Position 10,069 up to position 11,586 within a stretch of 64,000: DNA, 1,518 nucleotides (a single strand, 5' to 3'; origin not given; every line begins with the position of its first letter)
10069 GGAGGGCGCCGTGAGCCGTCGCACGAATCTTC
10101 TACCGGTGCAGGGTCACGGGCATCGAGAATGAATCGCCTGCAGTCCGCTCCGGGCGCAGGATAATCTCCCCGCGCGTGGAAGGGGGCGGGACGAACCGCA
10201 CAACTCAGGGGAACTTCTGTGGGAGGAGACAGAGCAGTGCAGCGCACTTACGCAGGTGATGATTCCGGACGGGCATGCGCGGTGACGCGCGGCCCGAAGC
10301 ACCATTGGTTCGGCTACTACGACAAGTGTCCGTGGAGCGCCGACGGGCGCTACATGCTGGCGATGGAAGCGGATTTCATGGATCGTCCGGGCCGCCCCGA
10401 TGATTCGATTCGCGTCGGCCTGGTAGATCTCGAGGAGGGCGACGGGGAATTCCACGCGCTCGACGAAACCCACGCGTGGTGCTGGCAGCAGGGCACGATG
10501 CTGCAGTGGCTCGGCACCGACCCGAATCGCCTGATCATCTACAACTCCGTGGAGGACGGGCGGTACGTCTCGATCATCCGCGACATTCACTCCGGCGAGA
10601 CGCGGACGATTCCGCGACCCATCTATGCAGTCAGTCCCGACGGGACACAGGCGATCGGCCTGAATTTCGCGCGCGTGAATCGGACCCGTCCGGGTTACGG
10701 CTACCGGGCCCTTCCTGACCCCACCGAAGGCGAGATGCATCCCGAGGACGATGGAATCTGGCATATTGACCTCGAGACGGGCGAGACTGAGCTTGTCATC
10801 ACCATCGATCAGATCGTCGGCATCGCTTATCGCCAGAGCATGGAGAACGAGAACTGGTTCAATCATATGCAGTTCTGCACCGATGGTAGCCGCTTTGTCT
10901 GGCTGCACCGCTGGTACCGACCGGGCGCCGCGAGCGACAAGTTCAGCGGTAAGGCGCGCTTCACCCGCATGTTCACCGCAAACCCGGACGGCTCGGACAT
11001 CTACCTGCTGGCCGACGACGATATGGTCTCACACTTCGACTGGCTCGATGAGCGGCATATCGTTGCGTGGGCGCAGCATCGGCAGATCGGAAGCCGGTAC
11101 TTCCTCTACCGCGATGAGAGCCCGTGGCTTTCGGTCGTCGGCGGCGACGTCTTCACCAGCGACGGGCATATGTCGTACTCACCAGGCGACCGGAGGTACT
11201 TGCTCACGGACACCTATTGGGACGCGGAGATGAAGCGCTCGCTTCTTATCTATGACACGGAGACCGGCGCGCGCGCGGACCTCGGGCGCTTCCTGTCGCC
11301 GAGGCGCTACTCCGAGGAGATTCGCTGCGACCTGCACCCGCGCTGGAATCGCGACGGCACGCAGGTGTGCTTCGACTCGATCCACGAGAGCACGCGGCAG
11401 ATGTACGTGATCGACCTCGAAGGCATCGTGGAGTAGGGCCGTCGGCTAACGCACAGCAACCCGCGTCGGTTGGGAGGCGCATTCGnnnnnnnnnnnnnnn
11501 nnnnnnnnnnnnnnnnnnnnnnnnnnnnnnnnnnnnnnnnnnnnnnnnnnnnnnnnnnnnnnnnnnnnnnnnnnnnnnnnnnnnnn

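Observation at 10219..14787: Candidate undescribed operon: orphan MttB-family methyltransferase with two tandem C26-like amidotransferases, an Ogl-like beta-propeller and a membrane bPH protein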

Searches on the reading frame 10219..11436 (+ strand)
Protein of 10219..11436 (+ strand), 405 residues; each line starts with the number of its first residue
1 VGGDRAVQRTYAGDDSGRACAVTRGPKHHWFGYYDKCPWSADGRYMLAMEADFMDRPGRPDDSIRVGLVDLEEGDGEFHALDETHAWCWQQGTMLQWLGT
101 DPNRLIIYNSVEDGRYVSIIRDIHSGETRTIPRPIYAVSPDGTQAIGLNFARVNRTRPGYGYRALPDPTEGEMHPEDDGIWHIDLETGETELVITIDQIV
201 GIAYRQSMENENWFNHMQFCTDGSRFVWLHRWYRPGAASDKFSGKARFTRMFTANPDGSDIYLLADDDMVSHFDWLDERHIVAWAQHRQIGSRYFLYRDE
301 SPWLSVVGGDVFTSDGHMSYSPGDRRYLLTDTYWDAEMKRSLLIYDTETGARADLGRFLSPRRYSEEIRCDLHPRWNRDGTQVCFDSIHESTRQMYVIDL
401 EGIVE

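Call 5: search_protein_families(library=pfam, proteins=[window:10219-11436:+], max_evalue=0.01)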
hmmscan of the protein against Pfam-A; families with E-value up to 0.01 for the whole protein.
window:10219-11436:+ (405 aa): 0 families

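Call 6: search_protein_families(library=ncbifam, proteins=[window:10219-11436:+], max_evalue=0.01)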
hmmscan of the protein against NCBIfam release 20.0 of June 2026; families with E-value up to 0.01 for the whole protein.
window:10219-11436:+ (405 aa): 0 families

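Call 25: find_homologous_proteins(query=window:10237-11436:+, max_evalue=0.00001)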
Query window:10237-11436:+ (399 aa): 6920 proteins with E <= 0.00001 among 8000 candidates; the best 120 are listed.
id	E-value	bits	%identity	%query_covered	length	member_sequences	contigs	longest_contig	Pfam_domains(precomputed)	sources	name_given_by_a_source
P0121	2.5e-270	915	95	100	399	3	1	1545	-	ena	-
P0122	2.5e-234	796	82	100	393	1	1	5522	-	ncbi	-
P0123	6.3e-219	745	78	100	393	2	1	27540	-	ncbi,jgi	-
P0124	8.4e-219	745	78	100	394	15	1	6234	-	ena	-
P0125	8.0e-218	742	77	100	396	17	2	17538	-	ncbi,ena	-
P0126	6.5e-216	735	78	97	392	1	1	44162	-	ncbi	-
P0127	6.3e-213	726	76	100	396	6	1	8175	-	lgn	-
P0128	9.2e-213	725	79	97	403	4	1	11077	-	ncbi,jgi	-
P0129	1.4e-211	721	76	96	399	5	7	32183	-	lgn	-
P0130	1.1e-210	718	76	98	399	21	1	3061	-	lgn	-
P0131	9.7e-209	712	74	100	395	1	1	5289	-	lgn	-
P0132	3.0e-182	624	69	97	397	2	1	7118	-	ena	-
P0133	4.7e-177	607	67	97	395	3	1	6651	-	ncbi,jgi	-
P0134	7.1e-177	607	66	97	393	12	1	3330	-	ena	-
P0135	3.8e-176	604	67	97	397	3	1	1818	-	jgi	-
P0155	3.7e-142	492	55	94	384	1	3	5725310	-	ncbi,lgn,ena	-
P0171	1.0e-140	488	56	96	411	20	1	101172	-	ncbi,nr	ncbi:MAG: hypothetical protein GX358_03850 [candidate division WS1 bacterium]|nr:hypothetical protei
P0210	6.3e-138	478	55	96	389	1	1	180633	-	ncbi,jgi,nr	ncbi:MAG: hypothetical protein GXP25_23905 [Planctomycetes bacterium]|nr:hypothetical protein [Planc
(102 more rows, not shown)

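Call 26: find_encoding_contigs(protein=P0155, flank=8000, max_places=1)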
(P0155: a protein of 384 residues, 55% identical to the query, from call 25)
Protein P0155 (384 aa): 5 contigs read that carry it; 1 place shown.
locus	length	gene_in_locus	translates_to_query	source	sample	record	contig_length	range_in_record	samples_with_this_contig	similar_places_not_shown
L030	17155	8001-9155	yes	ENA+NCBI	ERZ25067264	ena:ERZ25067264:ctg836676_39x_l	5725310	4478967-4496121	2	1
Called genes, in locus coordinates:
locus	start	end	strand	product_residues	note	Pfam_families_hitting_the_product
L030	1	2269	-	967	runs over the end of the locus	-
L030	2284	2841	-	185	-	-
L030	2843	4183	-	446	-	PF13175:AAA_15, PF13304:AAA_21, PF13175:AAA_15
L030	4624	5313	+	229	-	PF13398:Peptidase_M50B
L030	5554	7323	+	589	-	PF00587:tRNA-synt_2b, PF04073:tRNA_edit, PF03129:HGTP_anticodon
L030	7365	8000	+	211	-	PF07883:Cupin_2 (weak)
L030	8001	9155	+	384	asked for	-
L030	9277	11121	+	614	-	PF01565:FAD_binding_4, PF02913:FAD-oxidase_C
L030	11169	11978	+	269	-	PF00106:adh_short, PF08659:KR, PF13561:adh_short_C2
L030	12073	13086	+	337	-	PF01408:GFO_IDH_MocA, PF22725:GFO_IDH_MocA_C3, PF02894:GFO_IDH_MocA_C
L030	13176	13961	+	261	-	PF02633:Creatininase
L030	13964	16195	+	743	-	PF00664:ABC_membrane, PF00005:ABC_tran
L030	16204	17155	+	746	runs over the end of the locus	PF00664:ABC_membrane, PF00005:ABC_tran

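Call 27: find_encoding_contigs(protein=P0210, flank=8000, max_places=1)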
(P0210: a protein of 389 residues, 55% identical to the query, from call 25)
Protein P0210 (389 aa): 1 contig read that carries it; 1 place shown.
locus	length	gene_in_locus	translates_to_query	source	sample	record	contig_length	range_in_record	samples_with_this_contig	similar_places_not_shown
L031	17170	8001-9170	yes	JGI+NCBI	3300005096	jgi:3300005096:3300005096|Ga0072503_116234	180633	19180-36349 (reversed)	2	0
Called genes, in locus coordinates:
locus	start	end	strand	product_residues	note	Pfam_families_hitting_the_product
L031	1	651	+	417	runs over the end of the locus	PF06050:HGD-D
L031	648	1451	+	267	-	PF01869:BcrAD_BadFG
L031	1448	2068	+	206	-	PF01206:TusA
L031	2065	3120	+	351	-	PF00586:AIRS, PF02769:AIRS_C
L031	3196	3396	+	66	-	-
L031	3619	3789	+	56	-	PF00837:T4_deiodinase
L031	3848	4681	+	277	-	PF00135:COesterase (weak), PF01738:DLH (weak), PF20434:BD-FAE, PF12146:Hydrolase_4 (faint), PF07859:Abhydrolase_3, PF00326:Peptidase_S9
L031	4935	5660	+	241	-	-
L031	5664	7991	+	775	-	-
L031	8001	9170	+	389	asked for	-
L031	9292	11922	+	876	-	PF19773:DUF6259, PF02018:CBM_4_9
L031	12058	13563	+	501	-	-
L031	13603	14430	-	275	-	PF04909:Amidohydro_2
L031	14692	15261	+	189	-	PF00514:Arm (faint), PF13646:HEAT_2 (faint), PF02985:HEAT (faint), PF13513:HEAT_EZ (weak)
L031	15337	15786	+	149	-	-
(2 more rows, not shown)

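Call 28: find_encoding_contigs(protein=P0171, flank=8000, max_places=1)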
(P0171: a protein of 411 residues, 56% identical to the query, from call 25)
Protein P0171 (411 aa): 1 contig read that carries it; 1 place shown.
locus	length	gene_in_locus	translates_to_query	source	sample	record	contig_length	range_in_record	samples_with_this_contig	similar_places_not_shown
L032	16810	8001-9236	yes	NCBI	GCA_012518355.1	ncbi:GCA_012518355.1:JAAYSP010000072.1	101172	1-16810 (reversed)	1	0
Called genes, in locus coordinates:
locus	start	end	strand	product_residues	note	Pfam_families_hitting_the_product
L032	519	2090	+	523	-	PF00682:HMGL-like, PF22617:HCS_D2, PF08502:LeuA_dimer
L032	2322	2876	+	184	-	-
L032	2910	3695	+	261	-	PF00459:Inositol_P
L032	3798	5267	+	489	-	PF16257:UxaE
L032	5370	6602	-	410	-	PF00365:PFK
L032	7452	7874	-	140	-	PF01951:Archease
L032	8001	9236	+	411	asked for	-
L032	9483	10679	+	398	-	PF13145:Rotamase_2, PF07833:Cu_amine_oxidN1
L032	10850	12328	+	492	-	PF13506:Glyco_transf_21, PF00535:Glycos_transf_2, PF13641:Glyco_tranf_2_3, PF13632:Glyco_trans_2_3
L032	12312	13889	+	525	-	-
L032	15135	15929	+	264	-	PF00483:NTP_transferase, PF01128:IspD (weak), PF12804:NTP_transf_3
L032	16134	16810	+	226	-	PF05239:PRC (faint)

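Call 33: search_solved_structures(query=window:10237-11436:+, max_evalue=1, show_alignments=1)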
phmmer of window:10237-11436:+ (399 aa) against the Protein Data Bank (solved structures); distinct sequences matched with E-value up to 1: 5.
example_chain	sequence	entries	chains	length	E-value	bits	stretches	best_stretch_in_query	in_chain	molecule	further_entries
3wfh_A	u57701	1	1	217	0.2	13.7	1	207-258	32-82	mAb Fab H fragment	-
3we6_A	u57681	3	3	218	0.21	13.7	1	207-258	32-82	mAb Fab H fragment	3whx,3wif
6dzv_B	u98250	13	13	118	0.46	12.5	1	201-258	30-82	15B8 antibody heavy chain | variable domain of 15B8 antibody Fab heavy chain | heavy chain antibody fragment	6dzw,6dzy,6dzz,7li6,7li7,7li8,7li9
7txt_C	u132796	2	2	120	0.48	12.5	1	201-258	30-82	15B8 Fab heavy chain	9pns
8f4x_0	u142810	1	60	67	0.77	11.8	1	38-75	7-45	RC_I_1-H11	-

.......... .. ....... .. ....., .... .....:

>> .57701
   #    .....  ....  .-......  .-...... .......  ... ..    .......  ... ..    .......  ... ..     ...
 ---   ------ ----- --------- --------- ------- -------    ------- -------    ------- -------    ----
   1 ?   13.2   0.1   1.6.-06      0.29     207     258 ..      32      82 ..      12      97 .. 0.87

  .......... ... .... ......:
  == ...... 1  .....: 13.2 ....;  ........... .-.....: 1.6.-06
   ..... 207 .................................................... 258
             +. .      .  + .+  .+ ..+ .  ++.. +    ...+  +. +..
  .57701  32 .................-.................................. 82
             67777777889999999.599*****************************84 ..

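Call 44: search_protein_families(library=pfam, proteins=[window:10237-11436:+], max_evalue=10)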
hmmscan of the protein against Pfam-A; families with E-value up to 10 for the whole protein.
window:10237-11436:+ (399 aa): 1 family
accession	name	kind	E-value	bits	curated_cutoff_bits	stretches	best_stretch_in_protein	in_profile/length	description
PF06172.17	Cupin_5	-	0.083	13.4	25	1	64-97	50-82/139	Cupin superfamily (DUF985)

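Call 52: predict_structure(alignment_id=A1)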
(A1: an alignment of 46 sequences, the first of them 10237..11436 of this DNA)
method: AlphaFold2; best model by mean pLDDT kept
length: 399 residues; sequences in the alignment: 46
mean_pLDDT: 91.7   pTM: 0.91
mean pLDDT of the five models: 91.7, 91.0, 90.7, 90.6, 89.9
residues with pLDDT >= 90: 317; 70-90: 58; 50-70: 13; < 50: 11
segments of 3 or more residues with pLDDT < 50: 1-10
pLDDT, mean of each block of 10 residues (from residue 1): 44 87 89 96 95 96 85 96 94 98 98 98 98 98 96 95 96 98 98 96 94 97 91 58 96 96 90 96 93 96 88 94 92 93 93 87 89 95 86 91
secondary structure, 60 per line:
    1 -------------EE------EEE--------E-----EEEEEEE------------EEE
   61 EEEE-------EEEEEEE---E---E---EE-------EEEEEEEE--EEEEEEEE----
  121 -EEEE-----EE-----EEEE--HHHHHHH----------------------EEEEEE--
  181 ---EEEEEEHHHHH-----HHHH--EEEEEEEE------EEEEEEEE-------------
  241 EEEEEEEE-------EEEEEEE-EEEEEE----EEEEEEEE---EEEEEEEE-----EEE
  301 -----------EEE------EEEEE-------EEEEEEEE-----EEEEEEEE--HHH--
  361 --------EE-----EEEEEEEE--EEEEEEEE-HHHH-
elements in order: E22-24 E39-45 E58-64 E72-78 E99-106 E109-116 E122-125 E138-141 H144-150 E173-178 E184-189 H190-194 H200-203 E206-213 E220-227 E241-248 E256-262 E264-269 E274-281 E285-292 E298-300 E312-314 E321-325 E333-340 E346-353 E376-383 E386-393 H395-398

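Call 54: fold_search(model_id=the predicted structure, library=pdb)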
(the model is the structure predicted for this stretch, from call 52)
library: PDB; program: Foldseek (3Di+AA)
matches with E <= 10: 1207; with E <= 0.001: 384
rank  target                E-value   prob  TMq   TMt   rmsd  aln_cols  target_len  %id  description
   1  3c5m_A                1.3e-13  1.00  0.66  0.69   5.8       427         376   16  Crystal structure of oligogalacturonate lyase (VPA0088) from Vibrio parahaemolyticus. Northeast Structural Genomics Co (released 2008-02-26)
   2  3pe7                  1.4e-13  1.00  0.66  0.70   5.5       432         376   16  Oligogalacturonate lyase in complex with manganese (released 2010-11-03)
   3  3c5m_B                2.8e-13  1.00  0.66  0.69   5.8       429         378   16  Crystal structure of oligogalacturonate lyase (VPA0088) from Vibrio parahaemolyticus. Northeast Structural Genomics Co (released 2008-02-26)
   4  2hqs_A                1.6e-10  1.00  0.43  0.42  13.1       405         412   12  Crystal structure of TolB/Pal complex (released 2007-04-03)
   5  1crz                  5.4e-10  1.00  0.41  0.40   8.0       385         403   10  CRYSTAL STRUCTURE OF THE E. COLI TOLB PROTEIN (released 2000-08-16)
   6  2hqs_B                6.1e-10  1.00  0.40  0.40   8.0       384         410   10  Crystal structure of TolB/Pal complex (released 2007-04-03)
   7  2w8b_A                1.1e-09  1.00  0.42  0.41  10.6       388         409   11  Crystal structure of processed TolB in complex with Pal (released 2009-02-17)
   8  2w8b_B                1.2e-09  1.00  0.41  0.40   7.9       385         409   10  Crystal structure of processed TolB in complex with Pal (released 2009-02-17)
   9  4pwz_B                2.4e-09  1.00  0.42  0.41  12.0       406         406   12  Crystal structure of TolB protein from Yersinia pestis CO92 (released 2014-04-02)
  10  1c5k                  2.5e-09  1.00  0.44  0.44  12.5       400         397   13  THE STRUCTURE OF TOLB, AN ESSENTIAL COMPONENT OF THE TOL-DEPENDENT TRANSLOCATION SYSTEM AND ITS INTERACTIONS WITH THE TR (released 2000-12-06)
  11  4r40_A                2.8e-09  1.00  0.38  0.38   8.7       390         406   12  Crystal Structure of TolB/Pal complex from Yersinia pestis. (released 2014-09-03)
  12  2ivz_A                3.0e-09  1.00  0.42  0.42  11.6       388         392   13  Structure of TolB in complex with a peptide of the colicin E9 T- domain (released 2006-08-16)
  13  4pwz_A                3.5e-09  1.00  0.42  0.41  12.1       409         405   12  Crystal structure of TolB protein from Yersinia pestis CO92 (released 2014-04-02)
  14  7mx5_B                3.7e-09  1.00  0.41  0.41  13.4       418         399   12  Crystal structure of TolB from Acinetobacter baumannii (released 2021-05-26)
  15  7ep9_A                3.7e-09  1.00  0.37  0.25  12.2       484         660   10  The structure of carboxypeptidase from Fusobacterium nucleatum (released 2021-10-27)
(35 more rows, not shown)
